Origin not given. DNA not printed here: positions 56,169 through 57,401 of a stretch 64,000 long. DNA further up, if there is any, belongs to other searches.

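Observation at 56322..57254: phiX174 gpA-like two-tyrosine HUH Rep with a zinc finger embedded in chromosomal context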

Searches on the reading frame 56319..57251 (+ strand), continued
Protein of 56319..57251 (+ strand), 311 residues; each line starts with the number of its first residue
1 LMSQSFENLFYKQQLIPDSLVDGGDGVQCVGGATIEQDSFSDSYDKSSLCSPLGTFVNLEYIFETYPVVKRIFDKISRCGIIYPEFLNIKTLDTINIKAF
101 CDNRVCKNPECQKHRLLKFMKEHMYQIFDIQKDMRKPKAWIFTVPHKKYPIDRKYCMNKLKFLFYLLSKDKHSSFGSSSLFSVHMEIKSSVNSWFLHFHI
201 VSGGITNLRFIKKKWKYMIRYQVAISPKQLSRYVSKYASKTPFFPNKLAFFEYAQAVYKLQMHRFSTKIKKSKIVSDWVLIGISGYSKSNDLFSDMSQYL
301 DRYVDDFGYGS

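Call 34: search_protein_families(library=pfam, proteins=[P0148, P0149, P0150, P0151, P0154, P0155, P0156, P0157, P0158, P0130], max_evalue=0.1)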
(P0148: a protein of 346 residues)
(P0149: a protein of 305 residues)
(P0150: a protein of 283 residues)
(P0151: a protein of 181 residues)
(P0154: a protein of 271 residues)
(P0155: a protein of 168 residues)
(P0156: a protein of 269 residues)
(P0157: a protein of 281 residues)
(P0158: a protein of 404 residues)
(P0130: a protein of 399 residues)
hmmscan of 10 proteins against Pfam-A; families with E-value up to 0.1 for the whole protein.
P0148 (346 aa): 4 families
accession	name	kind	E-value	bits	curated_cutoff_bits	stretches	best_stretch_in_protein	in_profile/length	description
PF01446.23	Rep_1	-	1.5e-05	25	33.2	1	68-175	8-111/253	Replication protein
PF23343.2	REP_ORF2-G2P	-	3.6e-05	24.4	27.8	1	103-223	2-98/99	Replication-associated protein ORF2/G2P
PF14319.11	Zn_Tnp_IS91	-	0.0025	18.2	26.3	1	33-107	14-88/90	Transposase zinc-binding domain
PF01047.28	MarR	-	0.0065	16.8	24.6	0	304-332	15-43/59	MarR family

P0149 (305 aa): 4 families
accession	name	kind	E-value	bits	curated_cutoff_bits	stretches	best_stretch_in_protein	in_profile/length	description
PF01446.23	Rep_1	-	1.5e-06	28.3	33.2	1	41-205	9-205/253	Replication protein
PF23343.2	REP_ORF2-G2P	-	2.8e-05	24.8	27.8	1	76-177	2-98/99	Replication-associated protein ORF2/G2P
PF14319.11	Zn_Tnp_IS91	-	0.0051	17.2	26.3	1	18-67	28-79/90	Transposase zinc-binding domain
PF21977.1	DUF6926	-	0.053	14.2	27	0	169-223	7-62/73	Domain of unknown function (DUF6926)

P0150 (283 aa): 3 families
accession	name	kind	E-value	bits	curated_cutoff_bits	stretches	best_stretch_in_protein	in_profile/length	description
PF23343.2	REP_ORF2-G2P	-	0.00014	22.5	27.8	1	85-188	2-98/99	Replication-associated protein ORF2/G2P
PF20199.4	RepSA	-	0.0005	19.8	34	1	147-190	268-310/438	Replication initiator protein, pSAM2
PF01446.23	Rep_1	-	0.0081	16.1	33.2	0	147-217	137-206/253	Replication protein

P0151 (181 aa): 2 families
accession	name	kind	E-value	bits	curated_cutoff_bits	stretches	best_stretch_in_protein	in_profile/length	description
PF23343.2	REP_ORF2-G2P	-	3.6e-09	37.2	27.8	1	6-108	3-98/99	Replication-associated protein ORF2/G2P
PF01446.23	Rep_1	-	8.1e-05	22.6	33.2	1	6-139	50-209/253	Replication protein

P0154 (271 aa): 0 families

P0155 (168 aa): 1 family
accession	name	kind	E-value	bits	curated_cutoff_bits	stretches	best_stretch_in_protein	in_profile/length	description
PF21318.3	BRCA2DBD_OB2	-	0.085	13.1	27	0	30-47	14-31/66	BRCA2, OB2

P0156 (269 aa): 2 families
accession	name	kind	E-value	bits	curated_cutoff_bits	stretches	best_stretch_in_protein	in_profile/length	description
PF23343.2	REP_ORF2-G2P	-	1.5e-06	28.8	27.8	1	76-181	3-98/99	Replication-associated protein ORF2/G2P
PF16366.10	CEBP_ZZ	-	0.011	16.3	29.8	1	26-52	13-38/58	Cytoplasmic polyadenylation element-binding protein ZZ domain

P0157 (281 aa): 5 families
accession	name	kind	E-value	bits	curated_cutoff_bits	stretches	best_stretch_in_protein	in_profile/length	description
PF01446.23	Rep_1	-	5.4e-10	39.6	33.2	1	60-238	10-215/253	Replication protein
PF23343.2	REP_ORF2-G2P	-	4.5e-07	30.5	27.8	1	91-198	2-98/99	Replication-associated protein ORF2/G2P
PF14319.11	Zn_Tnp_IS91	-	0.0016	18.8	26.3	1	46-78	40-72/90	Transposase zinc-binding domain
PF04986.18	Y2_Tnp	-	0.027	14.9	20.9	1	153-207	71-126/183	Putative transposase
PF21272.3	FYVE_CARP1-2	-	0.037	14.6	27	1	55-69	14-28/42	E3 ubiquitin-protein ligase CARP1/2, FYVE/PHD zinc finger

P0158 (404 aa): 3 families
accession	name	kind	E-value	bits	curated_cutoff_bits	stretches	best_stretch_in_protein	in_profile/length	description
PF23343.2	REP_ORF2-G2P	-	6.4e-08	33.2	27.8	1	143-237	33-97/99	Replication-associated protein ORF2/G2P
PF01446.23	Rep_1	-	0.006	16.5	33.2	1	68-113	9-57/253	Replication protein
PF14319.11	Zn_Tnp_IS91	-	0.013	15.9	26.3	1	37-86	19-71/90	Transposase zinc-binding domain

P0130 (399 aa): 0 families
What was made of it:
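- On IS91/ISCR rolling-circle transposons: The only hit seen is P0157 at E 0.027, below the cut-off (call 34).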

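Call 36: search_dna_similar(query=window:56319-57251:+, collection=plasmids, mode=protein, max_evalue=1, max_rows=20)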
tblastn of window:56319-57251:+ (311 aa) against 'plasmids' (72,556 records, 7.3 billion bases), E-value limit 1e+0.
No match.
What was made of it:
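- Closest known: Small archaeal rolling-circle plasmids. Different: No sequence match to any plasmid record (call 36).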

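Call 37: search_dna_similar(query=window:56319-57251:+, collection=phages, mode=protein, max_evalue=1, max_rows=20)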
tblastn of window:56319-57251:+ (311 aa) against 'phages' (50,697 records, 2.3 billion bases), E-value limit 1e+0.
No match.

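Call 38: fold_search(model_id=the predicted structure, library=viral)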
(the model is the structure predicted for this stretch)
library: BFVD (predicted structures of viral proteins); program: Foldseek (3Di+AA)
matches with E <= 10: 967; with E <= 0.001: 50
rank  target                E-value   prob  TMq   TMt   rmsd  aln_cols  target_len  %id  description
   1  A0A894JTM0            6.0e-08  1.00  0.45  0.48   6.5       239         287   18  (no name in the UniProt tables at hand)
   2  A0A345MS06            2.1e-07  1.00  0.39  0.30  24.1       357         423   16  (no name in the UniProt tables at hand)
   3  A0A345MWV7            7.6e-07  1.00  0.32  0.35  17.0       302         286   12  (no name in the UniProt tables at hand)
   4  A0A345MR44            1.9e-06  1.00  0.36  0.30  19.1       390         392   10  (no name in the UniProt tables at hand)
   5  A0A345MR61            2.9e-06  1.00  0.42  0.39  19.4       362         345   12  (no name in the UniProt tables at hand)
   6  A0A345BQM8            6.1e-06  1.00  0.40  0.47   7.1       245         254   13  (no name in the UniProt tables at hand)
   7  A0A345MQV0            1.2e-05  1.00  0.32  0.37  22.0       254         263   16  (no name in the UniProt tables at hand)
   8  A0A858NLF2            4.8e-05  1.00  0.30  0.21  14.5       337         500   13  (no name in the UniProt tables at hand)
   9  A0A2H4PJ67            5.1e-05  1.00  0.31  0.37  13.3       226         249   14  (no name in the UniProt tables at hand)
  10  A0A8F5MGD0            5.7e-05  1.00  0.30  0.35  16.8       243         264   13  (no name in the UniProt tables at hand)
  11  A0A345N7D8            6.5e-05  1.00  0.30  0.25  24.7       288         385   11  (no name in the UniProt tables at hand)
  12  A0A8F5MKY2            6.8e-05  1.00  0.33  0.37   5.2       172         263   16  Replication initiator protein [Microvirus mar14]
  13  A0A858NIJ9            8.1e-05  1.00  0.30  0.34   5.0       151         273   22  (no name in the UniProt tables at hand)
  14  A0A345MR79            9.1e-05  1.00  0.39  0.34  20.6       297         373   10  (no name in the UniProt tables at hand)
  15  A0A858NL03            1.0e-04  1.00  0.29  0.27  14.8       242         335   13  (no name in the UniProt tables at hand)
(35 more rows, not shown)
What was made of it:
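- Closest known: phiX174 gpA / Microviridae replication initiators. Same: The predicted fold is closest to Microviridae initiators, with Foldseek E down to 6e-8 (call 38).
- Foldseek against BFVD gives 50 hits at E <= 1e-3, best 6e-8, and the named ones are Microvirus replication initiators (call 38). The best structural matches are Microviridae replication initiators (call 38).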

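Call 45: search_protein_families(library=pfam, proteins=[L003:267-1625:+, L003:1632-2669:+, L003:2868-3290:-, L003:5529-6257:+, L003:6670-8256:-, L003:8409-9419:-, L003:9592-10887:+, L005:3005-4720:-, L005:4740-5399:-, L005:7158-7955:+], max_evalue=0.001)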
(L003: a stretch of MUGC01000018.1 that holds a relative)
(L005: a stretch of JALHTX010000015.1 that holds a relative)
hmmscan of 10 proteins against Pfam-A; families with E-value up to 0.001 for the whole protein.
L003:267-1625:+ (452 aa): 2 families
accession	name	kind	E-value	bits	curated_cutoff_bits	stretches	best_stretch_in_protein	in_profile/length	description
PF00206.25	Lyase_1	-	6.6e-58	197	27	1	18-304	8-312/312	Lyase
PF10397.14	ADSL_C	-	3.8e-16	59.6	32.7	1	368-444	1-77/79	Adenylosuccinate lyase C-terminus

L003:1632-2669:+ (345 aa): 1 family
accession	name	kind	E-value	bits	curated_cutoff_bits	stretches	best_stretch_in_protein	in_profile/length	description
PF00579.31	tRNA-synt_1b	-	1.2e-49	169.6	21.1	1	27-321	4-291/292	tRNA synthetases class I (W and Y)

L003:2868-3290:- (140 aa): 0 families

L003:5529-6257:+ (242 aa): 5 families
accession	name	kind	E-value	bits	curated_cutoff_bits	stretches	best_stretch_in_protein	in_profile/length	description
PF13240.11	Zn_Ribbon_1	-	1.2e-07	31.7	25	1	220-241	1-22/23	zinc-ribbon domain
PF13248.11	Zn_ribbon_3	-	2e-05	24.3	27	1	221-241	5-25/26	zinc-ribbon domain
PF12773.13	DZR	-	3.4e-05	24.4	27.3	1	218-239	24-45/45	Double zinc ribbon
PF17032.10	Zn_ribbon_15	-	4.9e-05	24.5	28.9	1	214-239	48-73/73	zinc-ribbon family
PF01155.25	HypA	-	0.00032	21.1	28.9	1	197-240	50-94/112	Hydrogenase/urease nickel incorporation, metallochaperone, hypA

L003:6670-8256:- (528 aa): 0 families

L003:8409-9419:- (336 aa): 2 families
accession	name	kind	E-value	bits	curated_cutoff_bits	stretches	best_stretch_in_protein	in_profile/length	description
PF13243.12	SQHop_cyclase_C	-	3.6e-06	26.7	26.1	0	60-173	171-281/319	Squalene-hopene cyclase C-terminal domain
PF00432.27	Prenyltrans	-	8.4e-05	22.6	26.5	1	21-175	28-166/304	Prenyltransferase alpha-alpha toroid domain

L003:9592-10887:+ (431 aa): 2 families
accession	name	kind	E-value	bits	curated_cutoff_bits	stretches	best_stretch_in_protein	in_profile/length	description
PF04389.22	Peptidase_M28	-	1.7e-37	129.5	21.3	1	111-306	1-192/193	Peptidase family M28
PF01546.33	Peptidase_M20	-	0.00011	22.6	24.6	1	140-307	31-204/206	Peptidase family M20/M25/M40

L005:3005-4720:- (571 aa): 4 families
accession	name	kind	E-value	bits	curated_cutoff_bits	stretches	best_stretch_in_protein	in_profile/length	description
PF14791.11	DNA_pol_B_thumb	-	3.7e-26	91.2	25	1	253-315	1-63/63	DNA polymerase beta thumb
PF14716.13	HHH_8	-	1.4e-17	64.3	30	1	1-76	1-73/73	Helix-hairpin-helix domain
PF02811.25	PHP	-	1.8e-12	48.3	26.4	1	340-502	1-163/164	PHP domain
PF14520.12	HHH_5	-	5.4e-12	46.4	27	1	92-146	3-55/57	Helix-hairpin-helix domain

L005:4740-5399:- (219 aa): 7 families
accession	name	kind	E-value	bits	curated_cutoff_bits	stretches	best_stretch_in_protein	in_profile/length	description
PF01982.22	CTP-dep_RFKase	-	1.2e-40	138.6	25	1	97-216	1-121/121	Domain of unknown function DUF120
PF01047.28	MarR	-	3.5e-07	30.5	24.6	1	16-56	10-50/59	MarR family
PF13545.12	HTH_Crp_2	-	1.4e-05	25.4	27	1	18-68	17-63/70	Crp-like helix-turn-helix domain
PF08220.18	HTH_DeoR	-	9.6e-05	22.5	21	0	18-58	9-49/57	DeoR-like helix-turn-helix domain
PF08279.18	HTH_11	-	0.00015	22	25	0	19-52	11-44/55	HTH domain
PF12802.13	MarR_2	-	0.00048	20.7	27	0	15-56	11-53/61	MarR family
PF13412.12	HTH_24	-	0.0009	19.2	21.9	0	24-54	18-48/48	Winged helix-turn-helix DNA-binding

L005:7158-7955:+ (265 aa): 0 families

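Call 46: search_protein_families(library=pfam, proteins=[L004:4642-6021:+, L004:6148-6918:+, L004:7231-8127:-, L004:8127-9026:-, L004:10837-11703:+, L004:12930-14579:-, L004:14646-15215:-, L005:1010-2992:-, L005:8120-8722:+, L005:9740-11323:-], max_evalue=0.001)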
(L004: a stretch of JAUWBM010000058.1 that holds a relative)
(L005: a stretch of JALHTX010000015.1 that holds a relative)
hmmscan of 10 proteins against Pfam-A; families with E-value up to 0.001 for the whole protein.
L004:4642-6021:+ (459 aa): 3 families
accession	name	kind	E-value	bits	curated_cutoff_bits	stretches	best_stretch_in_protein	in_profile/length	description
PF00801.26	PKD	-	6.3e-11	42.6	23.5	2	358-426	17-79/80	PKD domain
PF02210.31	Laminin_G_2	-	1.8e-05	25.7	22.9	1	111-189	1-75/126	Laminin G domain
PF18911.6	PKD_4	-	3.1e-05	24.4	27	0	244-319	4-70/85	PKD domain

L004:6148-6918:+ (256 aa): 4 families
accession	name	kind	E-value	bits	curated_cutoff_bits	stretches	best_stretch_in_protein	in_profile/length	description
PF01336.31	tRNA_anti-codon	-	1.4e-11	44.6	27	1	69-148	2-71/75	OB-fold nucleic acid binding domain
PF17244.8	CDC24_OB3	-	8.1e-06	26.2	25.4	0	68-119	9-54/216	Cell division control protein 24, OB domain 3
PF16900.11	REPA_OB_2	-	0.00016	22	27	1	56-143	1-86/98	Replication protein A OB domain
PF16686.11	POT1PC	-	0.00057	20.3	27.2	0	209-250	80-124/155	ssDNA-binding domain of telomere protection protein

L004:7231-8127:- (298 aa): 2 families
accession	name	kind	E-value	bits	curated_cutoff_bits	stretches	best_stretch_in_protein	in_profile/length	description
PF01717.24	Meth_synt_2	-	8.1e-35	121.1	21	1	6-294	2-323/324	Cobalamin-independent synthase, Catalytic domain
PF01208.23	URO-D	-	3.8e-05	23.3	23.9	0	177-292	231-342/346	Uroporphyrinogen decarboxylase (URO-D)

L004:8127-9026:- (299 aa): 1 family
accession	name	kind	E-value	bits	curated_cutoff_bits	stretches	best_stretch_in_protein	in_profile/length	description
PF02007.24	MtrH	-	4.9e-60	203.6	22.8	1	6-283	1-293/299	Tetrahydromethanopterin S-methyltransferase MtrH subunit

L004:10837-11703:+ (288 aa): 0 families

L004:12930-14579:- (549 aa): 1 family
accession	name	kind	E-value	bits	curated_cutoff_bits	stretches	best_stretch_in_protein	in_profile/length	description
PF00589.27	Phage_integrase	-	1.2e-17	64.6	27.1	1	116-293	2-169/172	Phage integrase family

L004:14646-15215:- (189 aa): 1 family
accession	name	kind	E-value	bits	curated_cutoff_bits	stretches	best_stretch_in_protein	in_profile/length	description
PF04208.19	MtrA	-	7.6e-52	175.9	25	1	9-162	12-169/173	Tetrahydromethanopterin S-methyltransferase, subunit A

L005:1010-2992:- (660 aa): 8 families
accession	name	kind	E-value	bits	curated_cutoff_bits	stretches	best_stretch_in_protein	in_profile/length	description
PF01653.23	DNA_ligase_aden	-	7.6e-91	304.5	27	1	71-314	3-253/253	NAD-dependent DNA ligase adenylation domain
PF03120.22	DNA_ligase_OB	-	5.5e-36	122.7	32.9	1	317-394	1-78/79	NAD-dependent DNA ligase OB-fold domain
PF12826.13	HHH_2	-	2.5e-22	79.2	27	1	505-568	1-64/64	Helix-hairpin-helix motif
PF00533.33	BRCT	-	9.5e-14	51.8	21.3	1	586-658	4-77/78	BRCA1 C Terminus (BRCT) domain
PF14520.12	HHH_5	-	1.1e-12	48.6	27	2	517-556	13-52/57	Helix-hairpin-helix domain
PF03119.21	DNA_ligase_ZBD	-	2.2e-10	40.7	25.8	1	403-429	1-27/27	NAD-dependent DNA ligase C4 zinc finger domain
PF22745.1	Nlig-Ia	-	1.9e-07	32.1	27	1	7-54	3-50/92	DNA ligase-like, N-terminal NAD+-binding domain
PF03118.21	RNA_pol_A_CTD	-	3.5e-05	23.9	23.8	0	527-556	33-62/67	Bacterial RNA polymerase, alpha chain C terminal domain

L005:8120-8722:+ (200 aa): 3 families
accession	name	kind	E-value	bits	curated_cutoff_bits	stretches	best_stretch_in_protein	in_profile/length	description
PF24038.1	DUF7347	-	4e-06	27.4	27.6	1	20-87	5-74/77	Domain of unknown function (DUF7347)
PF14947.12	HTH_45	-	6.4e-05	23.3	25.5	1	38-97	17-76/77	Winged helix-turn-helix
PF01022.26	HTH_5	-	0.00036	20.8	22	0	26-70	2-45/47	Bacterial regulatory protein, arsR family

L005:9740-11323:- (527 aa): 0 families
